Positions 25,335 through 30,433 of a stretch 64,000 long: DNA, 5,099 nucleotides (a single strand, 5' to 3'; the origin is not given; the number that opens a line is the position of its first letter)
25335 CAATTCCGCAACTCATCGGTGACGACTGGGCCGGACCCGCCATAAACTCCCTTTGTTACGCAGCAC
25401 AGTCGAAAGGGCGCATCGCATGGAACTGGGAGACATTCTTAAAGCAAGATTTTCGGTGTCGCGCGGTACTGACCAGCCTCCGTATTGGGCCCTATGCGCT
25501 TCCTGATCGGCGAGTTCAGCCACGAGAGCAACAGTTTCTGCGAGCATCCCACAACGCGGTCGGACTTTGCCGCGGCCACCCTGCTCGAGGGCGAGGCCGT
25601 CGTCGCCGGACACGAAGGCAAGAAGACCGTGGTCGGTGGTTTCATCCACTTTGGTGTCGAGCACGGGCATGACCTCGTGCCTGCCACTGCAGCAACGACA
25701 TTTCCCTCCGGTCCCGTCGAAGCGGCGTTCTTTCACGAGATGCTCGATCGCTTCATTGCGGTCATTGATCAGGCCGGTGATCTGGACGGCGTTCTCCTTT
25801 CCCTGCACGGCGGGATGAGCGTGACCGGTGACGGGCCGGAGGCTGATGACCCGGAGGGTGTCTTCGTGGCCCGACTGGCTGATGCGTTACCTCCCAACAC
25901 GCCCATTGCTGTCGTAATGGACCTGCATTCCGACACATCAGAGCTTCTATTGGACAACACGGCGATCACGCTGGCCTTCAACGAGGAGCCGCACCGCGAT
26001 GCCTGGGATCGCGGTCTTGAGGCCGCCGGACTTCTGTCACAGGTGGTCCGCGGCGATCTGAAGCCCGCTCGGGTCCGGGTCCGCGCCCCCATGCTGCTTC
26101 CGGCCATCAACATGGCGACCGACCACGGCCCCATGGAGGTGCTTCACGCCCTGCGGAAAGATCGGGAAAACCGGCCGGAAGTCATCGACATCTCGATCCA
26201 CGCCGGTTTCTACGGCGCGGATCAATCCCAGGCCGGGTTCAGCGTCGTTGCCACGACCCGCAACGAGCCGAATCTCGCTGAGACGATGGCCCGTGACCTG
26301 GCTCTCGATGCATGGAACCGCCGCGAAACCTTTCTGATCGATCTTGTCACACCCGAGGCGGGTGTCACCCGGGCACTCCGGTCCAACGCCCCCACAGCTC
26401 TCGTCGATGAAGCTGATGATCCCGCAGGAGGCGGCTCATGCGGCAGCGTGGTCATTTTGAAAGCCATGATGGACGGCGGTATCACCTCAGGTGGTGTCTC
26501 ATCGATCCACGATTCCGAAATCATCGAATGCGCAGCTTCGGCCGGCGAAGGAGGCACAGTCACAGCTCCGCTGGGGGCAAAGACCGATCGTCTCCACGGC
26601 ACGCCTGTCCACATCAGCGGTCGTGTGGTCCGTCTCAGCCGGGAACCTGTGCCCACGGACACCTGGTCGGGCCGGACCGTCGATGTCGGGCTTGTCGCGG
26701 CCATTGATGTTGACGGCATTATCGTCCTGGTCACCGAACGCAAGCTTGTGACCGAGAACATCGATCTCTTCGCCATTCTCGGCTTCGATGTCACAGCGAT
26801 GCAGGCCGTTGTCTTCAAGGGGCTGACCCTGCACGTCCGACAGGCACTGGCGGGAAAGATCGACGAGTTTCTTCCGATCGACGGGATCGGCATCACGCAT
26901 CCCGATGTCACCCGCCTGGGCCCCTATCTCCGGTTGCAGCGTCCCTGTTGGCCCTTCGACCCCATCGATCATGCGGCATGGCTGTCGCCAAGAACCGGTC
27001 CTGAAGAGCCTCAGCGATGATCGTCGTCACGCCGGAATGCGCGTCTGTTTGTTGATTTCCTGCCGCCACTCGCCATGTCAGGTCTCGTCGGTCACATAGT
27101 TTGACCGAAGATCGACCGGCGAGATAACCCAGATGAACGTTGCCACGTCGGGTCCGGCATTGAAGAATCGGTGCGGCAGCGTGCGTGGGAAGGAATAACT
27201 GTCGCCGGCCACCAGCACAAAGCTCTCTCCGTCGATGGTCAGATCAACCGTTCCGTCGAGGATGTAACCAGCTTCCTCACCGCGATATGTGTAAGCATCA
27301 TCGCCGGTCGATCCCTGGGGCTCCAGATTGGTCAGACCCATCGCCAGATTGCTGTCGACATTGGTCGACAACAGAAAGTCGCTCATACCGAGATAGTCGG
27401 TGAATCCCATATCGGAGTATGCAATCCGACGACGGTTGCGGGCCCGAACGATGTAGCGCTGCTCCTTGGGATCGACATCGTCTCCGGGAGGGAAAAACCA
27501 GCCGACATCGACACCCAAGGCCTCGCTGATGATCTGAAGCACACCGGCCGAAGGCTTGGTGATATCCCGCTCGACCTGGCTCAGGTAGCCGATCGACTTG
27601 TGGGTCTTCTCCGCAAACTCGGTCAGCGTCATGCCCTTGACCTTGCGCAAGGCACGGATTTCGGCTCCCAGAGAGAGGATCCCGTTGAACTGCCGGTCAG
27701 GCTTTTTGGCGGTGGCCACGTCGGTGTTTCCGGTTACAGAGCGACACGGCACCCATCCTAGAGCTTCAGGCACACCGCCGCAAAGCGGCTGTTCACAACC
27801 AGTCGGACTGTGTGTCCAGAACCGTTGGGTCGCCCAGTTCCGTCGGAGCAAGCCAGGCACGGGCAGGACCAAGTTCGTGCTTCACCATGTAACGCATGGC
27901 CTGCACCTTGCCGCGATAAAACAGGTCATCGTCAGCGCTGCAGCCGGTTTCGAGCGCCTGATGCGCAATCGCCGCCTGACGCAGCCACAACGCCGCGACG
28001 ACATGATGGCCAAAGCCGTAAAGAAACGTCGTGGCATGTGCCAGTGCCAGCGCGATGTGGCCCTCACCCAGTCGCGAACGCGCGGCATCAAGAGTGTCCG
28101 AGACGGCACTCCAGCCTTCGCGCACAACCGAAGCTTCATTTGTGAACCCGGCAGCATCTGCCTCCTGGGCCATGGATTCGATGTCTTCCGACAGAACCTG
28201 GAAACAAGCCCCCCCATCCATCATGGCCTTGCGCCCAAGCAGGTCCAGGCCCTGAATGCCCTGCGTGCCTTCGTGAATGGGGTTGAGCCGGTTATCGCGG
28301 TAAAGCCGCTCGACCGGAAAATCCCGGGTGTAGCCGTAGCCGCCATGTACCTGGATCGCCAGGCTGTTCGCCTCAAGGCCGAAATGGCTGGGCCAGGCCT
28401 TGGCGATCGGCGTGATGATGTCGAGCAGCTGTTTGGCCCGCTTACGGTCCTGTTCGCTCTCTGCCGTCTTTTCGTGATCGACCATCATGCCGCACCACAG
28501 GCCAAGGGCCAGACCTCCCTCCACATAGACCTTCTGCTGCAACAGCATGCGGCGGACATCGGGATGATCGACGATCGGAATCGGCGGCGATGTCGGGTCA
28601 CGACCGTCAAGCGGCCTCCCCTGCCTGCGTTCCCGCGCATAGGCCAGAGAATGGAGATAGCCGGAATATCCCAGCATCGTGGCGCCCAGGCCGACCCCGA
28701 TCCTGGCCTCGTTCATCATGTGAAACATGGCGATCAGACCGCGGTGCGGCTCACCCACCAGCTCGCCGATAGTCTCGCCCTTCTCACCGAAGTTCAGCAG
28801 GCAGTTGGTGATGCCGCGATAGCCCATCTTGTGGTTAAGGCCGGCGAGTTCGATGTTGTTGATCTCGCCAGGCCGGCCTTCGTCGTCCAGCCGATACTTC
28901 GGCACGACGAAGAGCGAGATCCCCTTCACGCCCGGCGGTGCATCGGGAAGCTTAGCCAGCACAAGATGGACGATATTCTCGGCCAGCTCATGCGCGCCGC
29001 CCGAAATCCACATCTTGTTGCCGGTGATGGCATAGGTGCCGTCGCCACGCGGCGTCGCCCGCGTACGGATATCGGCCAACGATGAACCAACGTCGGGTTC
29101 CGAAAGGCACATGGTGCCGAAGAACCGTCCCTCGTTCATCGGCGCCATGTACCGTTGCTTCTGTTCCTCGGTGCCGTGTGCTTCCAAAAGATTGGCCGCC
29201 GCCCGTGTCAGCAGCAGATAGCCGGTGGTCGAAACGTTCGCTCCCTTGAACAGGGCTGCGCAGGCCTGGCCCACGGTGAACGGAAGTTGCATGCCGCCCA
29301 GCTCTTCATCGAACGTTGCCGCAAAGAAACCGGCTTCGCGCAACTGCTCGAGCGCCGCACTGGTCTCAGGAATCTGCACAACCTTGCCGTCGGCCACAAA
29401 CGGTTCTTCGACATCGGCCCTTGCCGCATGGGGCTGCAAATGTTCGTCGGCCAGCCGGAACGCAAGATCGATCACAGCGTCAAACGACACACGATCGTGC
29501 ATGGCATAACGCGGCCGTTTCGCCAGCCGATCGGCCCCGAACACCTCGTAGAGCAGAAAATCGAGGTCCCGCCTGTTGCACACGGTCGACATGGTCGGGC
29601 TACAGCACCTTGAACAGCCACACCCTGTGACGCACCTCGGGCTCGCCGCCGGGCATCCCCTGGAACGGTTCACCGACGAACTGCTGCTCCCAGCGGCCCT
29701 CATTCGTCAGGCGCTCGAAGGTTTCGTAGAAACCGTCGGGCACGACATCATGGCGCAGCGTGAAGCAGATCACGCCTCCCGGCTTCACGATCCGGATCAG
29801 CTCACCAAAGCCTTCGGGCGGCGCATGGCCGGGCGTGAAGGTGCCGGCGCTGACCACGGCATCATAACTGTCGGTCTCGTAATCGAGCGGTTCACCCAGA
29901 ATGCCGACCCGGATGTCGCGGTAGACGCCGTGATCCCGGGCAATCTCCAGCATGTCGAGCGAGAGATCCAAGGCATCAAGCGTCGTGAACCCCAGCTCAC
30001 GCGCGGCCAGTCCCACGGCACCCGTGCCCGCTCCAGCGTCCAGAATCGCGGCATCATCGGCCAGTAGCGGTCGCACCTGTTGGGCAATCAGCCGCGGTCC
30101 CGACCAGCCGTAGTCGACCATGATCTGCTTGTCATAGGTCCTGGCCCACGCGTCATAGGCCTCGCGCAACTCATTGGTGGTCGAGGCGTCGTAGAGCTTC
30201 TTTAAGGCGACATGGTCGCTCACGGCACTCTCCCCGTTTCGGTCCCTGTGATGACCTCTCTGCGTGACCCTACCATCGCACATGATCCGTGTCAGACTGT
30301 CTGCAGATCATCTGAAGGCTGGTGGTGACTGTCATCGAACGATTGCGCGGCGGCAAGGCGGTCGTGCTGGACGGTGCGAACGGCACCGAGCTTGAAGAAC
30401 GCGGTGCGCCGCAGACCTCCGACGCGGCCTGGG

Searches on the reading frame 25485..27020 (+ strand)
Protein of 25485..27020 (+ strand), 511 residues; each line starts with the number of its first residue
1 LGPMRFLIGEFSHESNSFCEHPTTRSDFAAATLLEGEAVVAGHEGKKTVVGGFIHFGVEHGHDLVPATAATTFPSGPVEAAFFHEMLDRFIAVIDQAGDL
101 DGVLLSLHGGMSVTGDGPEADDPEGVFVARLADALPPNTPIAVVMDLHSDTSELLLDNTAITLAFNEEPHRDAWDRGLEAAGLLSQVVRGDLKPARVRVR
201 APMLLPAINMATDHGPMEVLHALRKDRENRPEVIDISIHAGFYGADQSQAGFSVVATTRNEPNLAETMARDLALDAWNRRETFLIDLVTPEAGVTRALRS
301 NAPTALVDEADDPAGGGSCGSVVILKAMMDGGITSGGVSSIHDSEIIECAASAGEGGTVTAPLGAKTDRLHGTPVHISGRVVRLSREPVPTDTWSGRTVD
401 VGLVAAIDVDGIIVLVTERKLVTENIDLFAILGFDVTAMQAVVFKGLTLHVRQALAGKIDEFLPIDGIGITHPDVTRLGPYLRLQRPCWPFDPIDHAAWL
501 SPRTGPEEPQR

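Call 9: search_protein_families(library=pfam, proteins=[window:25485-27020:+], max_evalue=0.00001)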
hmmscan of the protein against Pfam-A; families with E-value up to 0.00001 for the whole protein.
window:25485-27020:+ (511 aa): 2 families
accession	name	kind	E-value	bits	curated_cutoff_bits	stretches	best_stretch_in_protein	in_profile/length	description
PF07364.17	DUF1485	-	1.3e-75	254.8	22.8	1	5-297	1-289/290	Metallopeptidase family M81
PF07171.17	MlrC_C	-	1.4e-30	107.3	27.2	1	306-479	1-175/178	MlrC C-terminus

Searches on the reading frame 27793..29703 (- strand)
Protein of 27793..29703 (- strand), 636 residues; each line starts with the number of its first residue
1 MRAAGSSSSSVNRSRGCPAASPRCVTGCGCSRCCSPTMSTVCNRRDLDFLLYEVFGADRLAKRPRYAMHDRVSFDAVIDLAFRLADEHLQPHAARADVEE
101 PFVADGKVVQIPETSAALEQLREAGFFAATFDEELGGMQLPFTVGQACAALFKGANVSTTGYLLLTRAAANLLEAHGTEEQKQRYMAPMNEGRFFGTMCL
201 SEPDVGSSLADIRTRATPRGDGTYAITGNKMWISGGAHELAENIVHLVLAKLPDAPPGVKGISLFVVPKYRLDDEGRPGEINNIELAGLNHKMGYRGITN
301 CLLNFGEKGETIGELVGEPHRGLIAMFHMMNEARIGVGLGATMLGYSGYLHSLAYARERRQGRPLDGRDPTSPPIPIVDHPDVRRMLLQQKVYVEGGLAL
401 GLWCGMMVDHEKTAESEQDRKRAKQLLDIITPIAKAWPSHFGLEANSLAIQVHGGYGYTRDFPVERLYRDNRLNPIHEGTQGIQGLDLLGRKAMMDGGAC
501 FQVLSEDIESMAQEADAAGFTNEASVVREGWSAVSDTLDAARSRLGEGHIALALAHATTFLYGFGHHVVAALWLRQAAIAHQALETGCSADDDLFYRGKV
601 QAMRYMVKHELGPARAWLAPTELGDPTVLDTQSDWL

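Call 4: search_protein_families(library=pfam, proteins=[window:27793-29703:-])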
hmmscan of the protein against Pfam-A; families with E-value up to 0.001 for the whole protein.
window:27793-29703:- (636 aa): 5 families
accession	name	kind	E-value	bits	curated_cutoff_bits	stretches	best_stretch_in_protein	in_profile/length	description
PF12806.12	Acyl-CoA_dh_C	-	3e-19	69.8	30.3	1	508-631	5-123/124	Acetyl-CoA dehydrogenase C-terminal like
PF00441.29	Acyl-CoA_dh_1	-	2e-18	67.4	22.4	1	321-486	2-143/150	Acyl-CoA dehydrogenase, C-terminal domain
PF02771.21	Acyl-CoA_dh_N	-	1e-12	48.8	22.9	1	77-192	7-112/113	Acyl-CoA dehydrogenase, N-terminal domain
PF02770.24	Acyl-CoA_dh_M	-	2e-11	44.3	33.3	1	198-305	2-94/97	Acyl-CoA dehydrogenase, middle domain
PF08028.16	Acyl-CoA_dh_2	-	0.0006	20.5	22.7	1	418-481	70-133/134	Acyl-CoA dehydrogenase, C-terminal domain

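Call 67: search_protein_families(library=ncbifam, proteins=[window:27793-29703:-], max_evalue=1e-15)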
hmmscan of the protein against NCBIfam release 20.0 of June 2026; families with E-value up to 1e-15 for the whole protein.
window:27793-29703:- (636 aa): 7 families
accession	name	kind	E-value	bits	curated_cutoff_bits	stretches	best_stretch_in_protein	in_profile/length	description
NF042972.1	AcrlCoAredClosAcrC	equivalog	1.7e-37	129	640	1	116-365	40-274/378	acryloyl-CoA reductase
NF042439.1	SulpropCoADesulf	equivalog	8.9e-31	107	600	1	83-365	6-267/379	3-sulfinopropanoyl-CoA desulfinase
NF058590.1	AcCoDHFadEBacil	equivalog_domain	4.8e-28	98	600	1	113-494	54-415/586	acyl-CoA dehydrogenase FadE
NF043006.1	CyhCrbnylCoADH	equivalog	6.8e-27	94.4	650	1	118-491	41-373/380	cyclohexane-1-carbonyl-CoA dehydrogenase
NF045552.1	GlutCoADH_Des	equivalog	2.6e-22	79.5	470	1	116-361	41-271/387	glutaryl-CoA dehydrogenase Acd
NF008997.0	PRK12341.1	equivalog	3.2e-18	65.9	537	0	119-341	44-249/382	acyl-CoA dehydrogenase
NF008594.0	PRK11561.1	equivalog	6.3e-18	64.4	545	1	197-509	181-454/540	isovaleryl-CoA dehydrogenase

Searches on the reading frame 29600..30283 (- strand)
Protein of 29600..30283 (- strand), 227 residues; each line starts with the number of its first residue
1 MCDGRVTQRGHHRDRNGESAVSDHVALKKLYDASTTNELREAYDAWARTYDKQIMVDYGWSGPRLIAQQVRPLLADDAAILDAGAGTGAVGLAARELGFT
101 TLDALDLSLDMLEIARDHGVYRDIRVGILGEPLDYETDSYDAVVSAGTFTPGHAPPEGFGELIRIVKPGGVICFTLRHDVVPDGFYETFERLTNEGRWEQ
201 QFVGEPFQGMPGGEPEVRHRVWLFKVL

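Call 4: search_protein_families(library=pfam, proteins=[window:29600-30283:-])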
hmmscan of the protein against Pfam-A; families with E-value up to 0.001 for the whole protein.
window:29600-30283:- (227 aa): 5 families
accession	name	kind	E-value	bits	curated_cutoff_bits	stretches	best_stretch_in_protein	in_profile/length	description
PF08241.18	Methyltransf_11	-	8.2e-11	42.8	21.2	1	81-174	1-95/95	Methyltransferase domain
PF13649.12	Methyltransf_25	-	1.1e-10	42.5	27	1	80-170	1-97/97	Methyltransferase domain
PF13847.12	Methyltransf_31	-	2.6e-07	30.8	27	1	76-175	3-110/145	Methyltransferase domain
PF13489.12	Methyltransf_23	-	4.7e-07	30.1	27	1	70-176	13-118/164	Methyltransferase domain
PF08242.18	Methyltransf_12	-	3.4e-06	28.1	30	1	81-172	1-98/98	Methyltransferase domain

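Call 67: search_protein_families(library=ncbifam, proteins=[window:29600-30283:-], max_evalue=1e-15)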
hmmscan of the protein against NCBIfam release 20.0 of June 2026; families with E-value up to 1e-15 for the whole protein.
window:29600-30283:- (227 aa): 0 families
